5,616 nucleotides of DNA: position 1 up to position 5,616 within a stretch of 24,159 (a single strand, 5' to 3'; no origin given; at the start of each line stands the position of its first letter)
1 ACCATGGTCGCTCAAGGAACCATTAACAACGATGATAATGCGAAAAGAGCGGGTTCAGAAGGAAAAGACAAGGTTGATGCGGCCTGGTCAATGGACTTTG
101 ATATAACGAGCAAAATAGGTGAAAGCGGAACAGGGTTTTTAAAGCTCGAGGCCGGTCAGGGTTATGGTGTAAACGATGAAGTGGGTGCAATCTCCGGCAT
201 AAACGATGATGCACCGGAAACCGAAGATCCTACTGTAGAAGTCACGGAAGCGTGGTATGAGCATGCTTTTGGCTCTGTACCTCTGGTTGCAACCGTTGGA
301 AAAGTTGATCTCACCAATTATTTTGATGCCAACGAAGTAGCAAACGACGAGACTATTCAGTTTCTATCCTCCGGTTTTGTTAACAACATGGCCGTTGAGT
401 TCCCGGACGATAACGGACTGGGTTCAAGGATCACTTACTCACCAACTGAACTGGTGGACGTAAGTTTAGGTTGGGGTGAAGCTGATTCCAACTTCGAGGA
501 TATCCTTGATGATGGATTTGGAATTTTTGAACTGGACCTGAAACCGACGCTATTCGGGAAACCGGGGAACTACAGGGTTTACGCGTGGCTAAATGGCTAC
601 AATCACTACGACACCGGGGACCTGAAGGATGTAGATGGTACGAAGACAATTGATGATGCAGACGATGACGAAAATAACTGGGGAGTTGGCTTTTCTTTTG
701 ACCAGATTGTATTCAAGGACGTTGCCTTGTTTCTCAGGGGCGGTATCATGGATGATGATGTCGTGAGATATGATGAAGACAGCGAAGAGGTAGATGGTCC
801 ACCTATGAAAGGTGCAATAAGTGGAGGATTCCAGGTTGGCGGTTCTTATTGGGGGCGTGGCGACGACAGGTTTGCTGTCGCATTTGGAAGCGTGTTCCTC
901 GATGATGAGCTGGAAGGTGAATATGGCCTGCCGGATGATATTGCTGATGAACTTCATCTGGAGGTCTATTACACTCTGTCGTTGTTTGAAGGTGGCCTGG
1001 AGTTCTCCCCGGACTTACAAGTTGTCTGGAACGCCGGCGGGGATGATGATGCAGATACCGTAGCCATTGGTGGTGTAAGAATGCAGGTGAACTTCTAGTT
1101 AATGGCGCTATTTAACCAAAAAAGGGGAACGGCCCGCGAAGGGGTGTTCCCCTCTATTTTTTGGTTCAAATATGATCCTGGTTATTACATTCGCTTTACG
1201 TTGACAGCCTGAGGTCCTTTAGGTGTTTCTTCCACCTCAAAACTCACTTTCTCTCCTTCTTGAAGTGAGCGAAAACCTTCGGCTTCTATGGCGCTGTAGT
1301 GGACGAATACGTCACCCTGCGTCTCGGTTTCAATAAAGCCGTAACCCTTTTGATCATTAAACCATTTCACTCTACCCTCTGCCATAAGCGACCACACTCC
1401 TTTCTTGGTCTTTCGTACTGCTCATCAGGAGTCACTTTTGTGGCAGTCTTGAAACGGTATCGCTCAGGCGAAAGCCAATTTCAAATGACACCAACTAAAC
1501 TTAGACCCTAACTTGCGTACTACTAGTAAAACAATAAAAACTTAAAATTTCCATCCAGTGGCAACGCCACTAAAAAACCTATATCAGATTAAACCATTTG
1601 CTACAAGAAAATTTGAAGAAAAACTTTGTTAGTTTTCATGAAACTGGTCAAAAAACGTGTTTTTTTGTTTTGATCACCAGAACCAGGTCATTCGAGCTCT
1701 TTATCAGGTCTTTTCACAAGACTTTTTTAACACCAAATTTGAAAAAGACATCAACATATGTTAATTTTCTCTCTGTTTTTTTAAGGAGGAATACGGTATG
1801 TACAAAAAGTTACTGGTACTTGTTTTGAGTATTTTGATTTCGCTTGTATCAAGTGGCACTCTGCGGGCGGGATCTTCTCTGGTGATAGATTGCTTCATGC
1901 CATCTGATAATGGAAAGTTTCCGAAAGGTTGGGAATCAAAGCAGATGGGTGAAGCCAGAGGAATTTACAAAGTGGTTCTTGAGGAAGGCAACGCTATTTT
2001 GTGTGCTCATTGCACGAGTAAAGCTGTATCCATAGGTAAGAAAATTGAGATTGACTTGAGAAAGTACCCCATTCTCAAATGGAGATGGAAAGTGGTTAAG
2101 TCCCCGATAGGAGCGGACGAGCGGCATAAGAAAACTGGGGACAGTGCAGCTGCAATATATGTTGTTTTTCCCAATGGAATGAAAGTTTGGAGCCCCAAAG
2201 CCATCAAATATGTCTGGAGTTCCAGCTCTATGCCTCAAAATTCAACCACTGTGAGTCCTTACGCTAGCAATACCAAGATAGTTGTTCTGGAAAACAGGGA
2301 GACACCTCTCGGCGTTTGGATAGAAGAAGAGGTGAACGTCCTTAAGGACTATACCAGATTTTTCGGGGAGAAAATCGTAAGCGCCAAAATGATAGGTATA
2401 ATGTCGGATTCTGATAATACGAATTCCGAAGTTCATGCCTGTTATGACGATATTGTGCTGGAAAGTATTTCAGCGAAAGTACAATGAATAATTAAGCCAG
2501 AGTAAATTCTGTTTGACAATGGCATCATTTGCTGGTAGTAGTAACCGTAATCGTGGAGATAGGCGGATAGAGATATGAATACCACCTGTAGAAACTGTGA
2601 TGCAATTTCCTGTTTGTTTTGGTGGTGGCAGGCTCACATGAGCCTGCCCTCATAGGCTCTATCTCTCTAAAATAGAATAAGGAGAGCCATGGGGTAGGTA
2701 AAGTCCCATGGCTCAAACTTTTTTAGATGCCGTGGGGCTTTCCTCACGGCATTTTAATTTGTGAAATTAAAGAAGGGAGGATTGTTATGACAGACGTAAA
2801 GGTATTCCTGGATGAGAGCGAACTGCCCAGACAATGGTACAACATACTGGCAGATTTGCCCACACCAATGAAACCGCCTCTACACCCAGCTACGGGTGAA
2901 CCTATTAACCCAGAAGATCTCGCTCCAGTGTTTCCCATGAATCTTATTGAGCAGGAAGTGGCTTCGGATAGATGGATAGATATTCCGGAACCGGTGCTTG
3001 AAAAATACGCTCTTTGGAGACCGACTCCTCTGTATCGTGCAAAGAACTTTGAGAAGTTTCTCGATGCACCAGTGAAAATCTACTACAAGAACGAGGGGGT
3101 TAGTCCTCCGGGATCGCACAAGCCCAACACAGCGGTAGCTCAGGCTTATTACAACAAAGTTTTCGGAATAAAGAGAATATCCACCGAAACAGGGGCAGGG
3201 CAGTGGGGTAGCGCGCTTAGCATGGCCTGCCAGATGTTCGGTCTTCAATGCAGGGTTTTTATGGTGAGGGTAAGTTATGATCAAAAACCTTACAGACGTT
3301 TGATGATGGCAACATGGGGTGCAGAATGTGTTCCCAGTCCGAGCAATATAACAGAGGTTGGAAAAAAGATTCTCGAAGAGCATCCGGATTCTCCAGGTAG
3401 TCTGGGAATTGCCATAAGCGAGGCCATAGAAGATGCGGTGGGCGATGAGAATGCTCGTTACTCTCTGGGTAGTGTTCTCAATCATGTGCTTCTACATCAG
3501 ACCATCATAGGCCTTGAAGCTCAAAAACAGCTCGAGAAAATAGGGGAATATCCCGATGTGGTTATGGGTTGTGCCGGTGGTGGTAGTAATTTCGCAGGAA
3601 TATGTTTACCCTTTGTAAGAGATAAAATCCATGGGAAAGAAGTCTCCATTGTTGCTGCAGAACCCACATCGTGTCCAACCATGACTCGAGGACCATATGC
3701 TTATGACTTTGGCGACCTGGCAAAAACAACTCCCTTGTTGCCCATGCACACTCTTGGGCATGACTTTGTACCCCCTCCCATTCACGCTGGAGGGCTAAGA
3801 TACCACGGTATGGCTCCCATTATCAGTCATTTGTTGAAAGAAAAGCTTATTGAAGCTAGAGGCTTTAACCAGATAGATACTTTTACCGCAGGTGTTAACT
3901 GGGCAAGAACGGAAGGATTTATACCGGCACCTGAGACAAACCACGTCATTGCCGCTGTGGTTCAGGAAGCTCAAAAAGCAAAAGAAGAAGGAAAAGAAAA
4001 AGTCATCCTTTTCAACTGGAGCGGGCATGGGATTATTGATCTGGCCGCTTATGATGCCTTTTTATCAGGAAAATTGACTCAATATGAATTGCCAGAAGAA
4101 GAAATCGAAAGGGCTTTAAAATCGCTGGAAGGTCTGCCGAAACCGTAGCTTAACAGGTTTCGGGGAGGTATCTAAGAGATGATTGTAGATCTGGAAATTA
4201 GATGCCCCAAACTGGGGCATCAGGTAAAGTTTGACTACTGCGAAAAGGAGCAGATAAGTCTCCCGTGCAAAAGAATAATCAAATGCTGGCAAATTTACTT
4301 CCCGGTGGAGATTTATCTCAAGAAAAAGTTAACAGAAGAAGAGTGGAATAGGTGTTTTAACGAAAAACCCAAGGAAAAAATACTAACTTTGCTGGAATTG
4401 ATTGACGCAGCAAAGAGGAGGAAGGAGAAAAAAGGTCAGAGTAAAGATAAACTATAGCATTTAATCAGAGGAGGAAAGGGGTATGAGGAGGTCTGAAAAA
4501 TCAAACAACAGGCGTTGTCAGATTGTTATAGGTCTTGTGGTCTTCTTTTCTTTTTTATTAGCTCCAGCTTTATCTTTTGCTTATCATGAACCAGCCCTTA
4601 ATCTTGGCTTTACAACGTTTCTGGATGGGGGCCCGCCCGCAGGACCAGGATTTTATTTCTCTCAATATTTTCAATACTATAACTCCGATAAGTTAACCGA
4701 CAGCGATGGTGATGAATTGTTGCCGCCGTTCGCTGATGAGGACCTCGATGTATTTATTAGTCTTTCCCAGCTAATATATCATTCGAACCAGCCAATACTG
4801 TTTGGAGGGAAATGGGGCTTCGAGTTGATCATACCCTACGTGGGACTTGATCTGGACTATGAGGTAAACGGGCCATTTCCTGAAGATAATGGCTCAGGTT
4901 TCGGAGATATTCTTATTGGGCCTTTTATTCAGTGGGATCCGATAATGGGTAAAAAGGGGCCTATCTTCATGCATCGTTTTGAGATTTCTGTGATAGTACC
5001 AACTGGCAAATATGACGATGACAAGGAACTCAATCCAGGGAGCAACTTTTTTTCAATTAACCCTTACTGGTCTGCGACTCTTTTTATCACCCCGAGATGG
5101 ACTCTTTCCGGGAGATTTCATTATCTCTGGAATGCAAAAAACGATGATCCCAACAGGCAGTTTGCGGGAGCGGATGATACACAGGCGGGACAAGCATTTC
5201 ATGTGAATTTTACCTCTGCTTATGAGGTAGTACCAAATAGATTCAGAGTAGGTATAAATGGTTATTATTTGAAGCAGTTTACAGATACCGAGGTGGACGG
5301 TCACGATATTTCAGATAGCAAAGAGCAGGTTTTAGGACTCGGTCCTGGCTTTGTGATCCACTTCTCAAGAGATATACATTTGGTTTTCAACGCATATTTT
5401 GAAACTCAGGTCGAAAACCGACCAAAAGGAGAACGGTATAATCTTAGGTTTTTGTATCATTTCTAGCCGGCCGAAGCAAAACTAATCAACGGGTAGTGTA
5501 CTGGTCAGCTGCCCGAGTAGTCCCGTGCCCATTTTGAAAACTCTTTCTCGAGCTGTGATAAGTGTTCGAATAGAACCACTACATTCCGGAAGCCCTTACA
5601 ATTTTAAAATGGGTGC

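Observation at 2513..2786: Unannotated WWW leader peptide and a complete multi-helix Trp attenuator controlling a stand-alone trpB2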

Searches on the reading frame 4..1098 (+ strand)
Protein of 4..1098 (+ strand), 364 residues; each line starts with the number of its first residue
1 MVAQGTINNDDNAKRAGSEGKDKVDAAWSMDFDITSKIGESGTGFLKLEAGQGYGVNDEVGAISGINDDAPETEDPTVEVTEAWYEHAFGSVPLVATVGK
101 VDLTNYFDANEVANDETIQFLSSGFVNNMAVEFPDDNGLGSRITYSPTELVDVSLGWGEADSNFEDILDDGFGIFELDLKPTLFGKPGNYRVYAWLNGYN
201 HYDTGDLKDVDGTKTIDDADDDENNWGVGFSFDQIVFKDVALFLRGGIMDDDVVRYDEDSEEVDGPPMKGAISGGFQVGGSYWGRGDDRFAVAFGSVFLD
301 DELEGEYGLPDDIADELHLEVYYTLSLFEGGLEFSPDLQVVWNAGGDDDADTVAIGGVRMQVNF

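Call 9: search_protein_families(library=pfam, proteins=[window:4-1098:+])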
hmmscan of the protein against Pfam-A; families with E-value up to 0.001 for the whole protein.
window:4-1098:+ (364 aa): 1 family
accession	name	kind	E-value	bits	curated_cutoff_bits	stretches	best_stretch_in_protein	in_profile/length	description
PF04966.18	OprB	-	2.9e-23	83.3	22.9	1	47-364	32-372/372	Carbohydrate-selective porin, OprB family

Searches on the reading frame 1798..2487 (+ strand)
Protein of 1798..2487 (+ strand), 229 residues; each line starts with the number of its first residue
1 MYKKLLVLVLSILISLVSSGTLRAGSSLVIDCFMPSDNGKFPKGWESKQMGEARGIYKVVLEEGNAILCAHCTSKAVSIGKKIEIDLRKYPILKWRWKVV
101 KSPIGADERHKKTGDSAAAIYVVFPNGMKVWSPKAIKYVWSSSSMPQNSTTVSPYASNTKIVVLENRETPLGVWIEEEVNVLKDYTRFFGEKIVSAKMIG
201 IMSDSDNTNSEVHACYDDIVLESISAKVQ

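Call 9: search_protein_families(library=pfam, proteins=[window:1798-2487:+])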
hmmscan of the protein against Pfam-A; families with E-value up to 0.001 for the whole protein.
window:1798-2487:+ (229 aa): 1 family
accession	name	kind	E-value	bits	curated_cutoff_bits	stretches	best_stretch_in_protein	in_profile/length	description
PF11249.13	DUF3047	-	6.1e-46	156.9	27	1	44-220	2-198/198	Protein of unknown function (DUF3047)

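Call 11: search_protein_families(library=ncbifam, proteins=[window:1798-2487:+])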
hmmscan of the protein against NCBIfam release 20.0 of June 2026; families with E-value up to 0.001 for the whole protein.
window:1798-2487:+ (229 aa): 0 families

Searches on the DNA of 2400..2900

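Call 4: search_rna_families(source=window, start=2400, end=2900, threshold=evalue, max_evalue=10, show_alignments=3)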
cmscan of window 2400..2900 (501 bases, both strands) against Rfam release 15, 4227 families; matches with E-value up to 10: 7.
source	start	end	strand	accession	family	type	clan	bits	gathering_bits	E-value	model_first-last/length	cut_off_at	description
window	2671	2729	+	RF00768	MIR405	Gene; miRNA;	-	16.9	102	5.5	1-83/83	no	MIR405 microRNA precursor family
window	2671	2727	-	RF00768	MIR405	Gene; miRNA;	-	16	102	9.4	1-83/83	no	MIR405 microRNA precursor family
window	2617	2741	+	RF02578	tsr25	Gene; sRNA;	-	14.2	63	1.4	1-181/181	no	S. aureus tsr25 small RNA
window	2683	2755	+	RF02607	AbsR25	Gene; sRNA;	-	14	47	8.8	1-164/164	no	Acinetobacter sRNA 25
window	2706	2758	+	RF02871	ncS54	Gene; sRNA;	-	13.4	43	3.3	1-79/79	no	Burkholderia sRNA 54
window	2610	2704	-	RF02180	ST7-AS1_2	Gene; lncRNA;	-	10.4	50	9.6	1-110/110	no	ST7 antisense RNA 1 conserved region 2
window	2569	2615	+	RF01123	sR35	Gene; snRNA; snoRNA; CD-box;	-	10.3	60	7.2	1-57/57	no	Small nucleolar RNA sR35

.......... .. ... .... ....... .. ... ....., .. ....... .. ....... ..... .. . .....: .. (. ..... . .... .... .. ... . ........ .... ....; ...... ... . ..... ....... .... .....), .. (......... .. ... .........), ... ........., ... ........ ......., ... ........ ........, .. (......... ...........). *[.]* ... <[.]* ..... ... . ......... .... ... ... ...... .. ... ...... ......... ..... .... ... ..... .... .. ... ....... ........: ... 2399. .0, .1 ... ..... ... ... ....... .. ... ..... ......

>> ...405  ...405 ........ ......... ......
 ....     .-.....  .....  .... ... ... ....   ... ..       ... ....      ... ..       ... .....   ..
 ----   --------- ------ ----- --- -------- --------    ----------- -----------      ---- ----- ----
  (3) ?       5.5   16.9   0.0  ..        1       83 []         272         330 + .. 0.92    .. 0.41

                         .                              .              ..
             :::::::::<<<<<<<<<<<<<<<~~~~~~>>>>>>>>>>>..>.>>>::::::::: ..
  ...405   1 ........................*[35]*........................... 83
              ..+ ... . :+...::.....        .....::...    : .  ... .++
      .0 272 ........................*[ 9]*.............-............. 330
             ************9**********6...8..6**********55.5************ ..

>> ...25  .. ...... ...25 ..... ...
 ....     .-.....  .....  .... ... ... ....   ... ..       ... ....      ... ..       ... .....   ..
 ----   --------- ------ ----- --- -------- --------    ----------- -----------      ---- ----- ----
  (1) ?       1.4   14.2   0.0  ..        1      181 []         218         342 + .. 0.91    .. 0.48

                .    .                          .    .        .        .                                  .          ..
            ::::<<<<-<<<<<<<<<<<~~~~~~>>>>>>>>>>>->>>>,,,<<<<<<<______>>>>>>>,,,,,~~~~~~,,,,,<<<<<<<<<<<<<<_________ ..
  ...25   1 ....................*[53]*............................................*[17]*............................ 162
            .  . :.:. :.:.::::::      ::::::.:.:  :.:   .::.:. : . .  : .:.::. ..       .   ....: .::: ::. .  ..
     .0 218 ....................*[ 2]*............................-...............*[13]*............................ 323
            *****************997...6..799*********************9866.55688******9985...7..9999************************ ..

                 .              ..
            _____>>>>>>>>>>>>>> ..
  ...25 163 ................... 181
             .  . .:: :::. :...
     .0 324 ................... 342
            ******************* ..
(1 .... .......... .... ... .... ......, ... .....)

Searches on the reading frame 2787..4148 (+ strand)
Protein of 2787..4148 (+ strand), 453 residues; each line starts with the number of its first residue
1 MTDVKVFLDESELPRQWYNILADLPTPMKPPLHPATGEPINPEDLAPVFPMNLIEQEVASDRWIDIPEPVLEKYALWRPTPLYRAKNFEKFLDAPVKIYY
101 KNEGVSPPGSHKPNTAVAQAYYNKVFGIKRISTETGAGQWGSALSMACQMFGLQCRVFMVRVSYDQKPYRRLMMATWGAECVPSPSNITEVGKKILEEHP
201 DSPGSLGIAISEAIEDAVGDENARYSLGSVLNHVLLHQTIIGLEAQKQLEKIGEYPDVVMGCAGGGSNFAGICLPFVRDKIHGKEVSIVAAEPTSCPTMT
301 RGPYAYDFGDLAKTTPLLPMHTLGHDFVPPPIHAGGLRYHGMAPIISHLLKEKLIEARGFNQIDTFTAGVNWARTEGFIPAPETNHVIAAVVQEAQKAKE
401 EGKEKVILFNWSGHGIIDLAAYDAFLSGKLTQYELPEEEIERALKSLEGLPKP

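Call 9: search_protein_families(library=pfam, proteins=[window:2787-4148:+])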
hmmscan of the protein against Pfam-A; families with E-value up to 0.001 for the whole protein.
window:2787-4148:+ (453 aa): 1 family
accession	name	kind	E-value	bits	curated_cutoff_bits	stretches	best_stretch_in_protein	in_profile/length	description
PF00291.31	PALP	-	1.1e-35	123.8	35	1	77-410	5-292/295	Pyridoxal-phosphate dependent enzyme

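Call 11: search_protein_families(library=ncbifam, proteins=[window:2787-4148:+])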
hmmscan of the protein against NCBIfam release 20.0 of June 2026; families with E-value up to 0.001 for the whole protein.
window:2787-4148:+ (453 aa): 15 families
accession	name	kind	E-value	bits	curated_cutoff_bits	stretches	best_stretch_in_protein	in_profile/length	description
NF009057.0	PRK12391.1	equivalog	4.9e-225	747.1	366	1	3-440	3-440/441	TrpB-like pyridoxal phosphate-dependent enzyme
TIGR01415.1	trpB_rel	hypoth_equivalog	1.3e-201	669.9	518.85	1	13-428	1-418/419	TrpB-like pyridoxal phosphate-dependent enzyme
NF010376.0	PRK13803.1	equivalog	1.7e-45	156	819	1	70-427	252-596/600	bifunctional phosphoribosylanthranilate isomerase/tryptophan synthase subunit beta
TIGR00263.1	trpB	equivalog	7.5e-43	147.1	392.45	1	69-420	41-379/385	tryptophan synthase subunit beta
NF010375.0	PRK13802.1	equivalog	1.5e-29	102.7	1386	1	72-424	319-671/695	bifunctional indole-3-glycerol phosphate synthase/tryptophan synthase subunit beta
NF006050.0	PRK08197.1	equivalog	7.1e-11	41.5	303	1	80-198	81-194/406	threonine synthase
NF004996.0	PRK06381.1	equivalog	6.3e-09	35.3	266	1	79-187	15-118/319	threonine synthase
NF006094.0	PRK08246.1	subfamily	7.5e-07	28.8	331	1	77-301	21-208/310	serine/threonine dehydratase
NF006390.0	PRK08639.1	equivalog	1.6e-06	27.4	421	0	233-301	158-220/418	threonine ammonia-lyase IlvA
NF040741.1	ornith_OrtB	equivalog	2.5e-05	22.9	550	0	96-167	82-150/464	2-amino-4-oxopentanoate thiolase subunit OrtB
TIGR02079.1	THD1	equivalog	7.2e-05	21.7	440.55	0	234-301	150-212/410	threonine ammonia-lyase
TIGR03945.1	PLP_SbnA_fam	equivalog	7.4e-05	22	349.95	0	91-155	17-84/304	2,3-diaminopropionate biosynthesis protein SbnA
TIGR01136.1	cysKM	subfamily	7.6e-05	22.2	344.15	0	80-185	8-110/299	cysteine synthase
NF045641.2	BHydaspDhtseBhcB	equivalog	9.7e-05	21.6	550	0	80-189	21-128/312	beta-hydroxyaspartate dehydratase BhcB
NF008735.0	PRK11761.1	equivalog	0.00019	20.8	413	1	80-185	13-116/296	cysteine synthase CysM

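Call 17: find_related_loci(query=window:2787-4148:+, collection=genome_contigs, flank=1500)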
Query window:2787-4148:+ (453 aa) in genome_contigs; peptide patterns used: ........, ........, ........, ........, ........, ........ (x = any residue, [..] = any of these).
600 stretches matched a pattern (row limit reached: there are more); 540 encode a relative of the query (tblastn E <= 1e-3); the best 80 are kept; 80 distinct loci.
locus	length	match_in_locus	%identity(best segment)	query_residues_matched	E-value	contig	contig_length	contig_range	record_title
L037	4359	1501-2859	86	1-453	0e+0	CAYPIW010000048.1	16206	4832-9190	MAG TPA_asm: uncultured Desulfobacteraceae bacterium isolate SRP067234_co1_295 genome assembly, contig: k99_272326, whol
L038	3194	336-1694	86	1-453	0e+0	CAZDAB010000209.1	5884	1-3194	MAG TPA_asm: uncultured Desulfobacteraceae bacterium isolate binchicken_co89_303 genome assembly, contig: NODE_29088_len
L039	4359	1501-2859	86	1-453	0e+0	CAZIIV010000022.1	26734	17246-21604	MAG TPA_asm: uncultured Desulfobacteraceae bacterium isolate SRP319275_co2_170 genome assembly, contig: NODE_1218_length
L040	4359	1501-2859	84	1-453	0e+0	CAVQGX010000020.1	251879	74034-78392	MAG: uncultured delta proteobacterium isolate MFD09779.bin.3.209 genome assembly, contig: contig_24117, whole genome sho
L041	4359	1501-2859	83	1-453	0e+0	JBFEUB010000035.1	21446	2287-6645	MAG: Desulfobacteria bacterium isolate Mix_mud07.2021.05.48 k141_2555806_length_21446_cov_12.0600, whole genome shotgun 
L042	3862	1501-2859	83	1-453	0e+0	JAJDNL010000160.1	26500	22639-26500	MAG: Deltaproteobacteria bacterium isolate ALJrbin.32 k141_7871438, whole genome shotgun sequence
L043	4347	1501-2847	86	5-453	0e+0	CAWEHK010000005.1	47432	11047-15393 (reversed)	MAG: uncultured delta proteobacterium isolate MFD02979.bin.2.138 genome assembly, contig: contig_117102, whole genome sh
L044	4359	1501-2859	84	1-453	0e+0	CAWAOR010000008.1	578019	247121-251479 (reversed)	MAG: uncultured delta proteobacterium isolate MFD02979.bin.1.141 genome assembly, contig: contig_19323, whole genome sho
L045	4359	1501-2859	81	1-453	0e+0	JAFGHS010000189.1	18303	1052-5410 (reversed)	MAG: Deltaproteobacteria bacterium isolate Zod_Metabat.153 k87_14716817, whole genome shotgun sequence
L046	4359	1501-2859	81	1-453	0e+0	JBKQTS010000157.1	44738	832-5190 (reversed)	MAG: Syntrophobacteraceae bacterium isolate MHr2D2E2F__bin_75 MHr2D2E2F_000000162272, whole genome shotgun sequence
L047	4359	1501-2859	81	1-453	0e+0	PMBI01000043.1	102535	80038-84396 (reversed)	MAG: Syntrophaceae bacterium isolate fen_1145 73.20120700_E3M.73_contig_80487, whole genome shotgun sequence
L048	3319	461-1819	79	1-453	0e+0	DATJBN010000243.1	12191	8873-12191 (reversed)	MAG TPA_asm: Syntrophales bacterium isolate SMAG_U15355 k141_4732765, whole genome shotgun sequence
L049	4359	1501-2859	80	1-453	0e+0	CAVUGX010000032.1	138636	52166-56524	MAG: uncultured delta proteobacterium isolate MFD02138.bin.2.27 genome assembly, contig: contig_2511, whole genome shotg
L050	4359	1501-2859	79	1-453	0e+0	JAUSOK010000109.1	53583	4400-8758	MAG: Syntrophales bacterium isolate E21_concoct.bin.66_sub E21_k141_166706, whole genome shotgun sequence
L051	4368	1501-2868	79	1-453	0e+0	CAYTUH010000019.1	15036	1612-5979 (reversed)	MAG TPA_asm: uncultured Syntrophaceae bacterium isolate binchicken_co42_424 genome assembly, contig: NODE_5769_length_15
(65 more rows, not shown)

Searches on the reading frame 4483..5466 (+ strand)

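Call 9: search_protein_families(library=pfam, proteins=[window:4483-5466:+])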
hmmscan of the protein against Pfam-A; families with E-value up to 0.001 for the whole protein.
window:4483-5466:+ (327 aa): 1 family
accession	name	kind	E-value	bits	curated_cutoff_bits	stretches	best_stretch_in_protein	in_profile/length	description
PF13557.12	Phenol_MetA_deg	-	3.9e-66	224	22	1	68-323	1-242/242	Putative MetA-pathway of phenol degradation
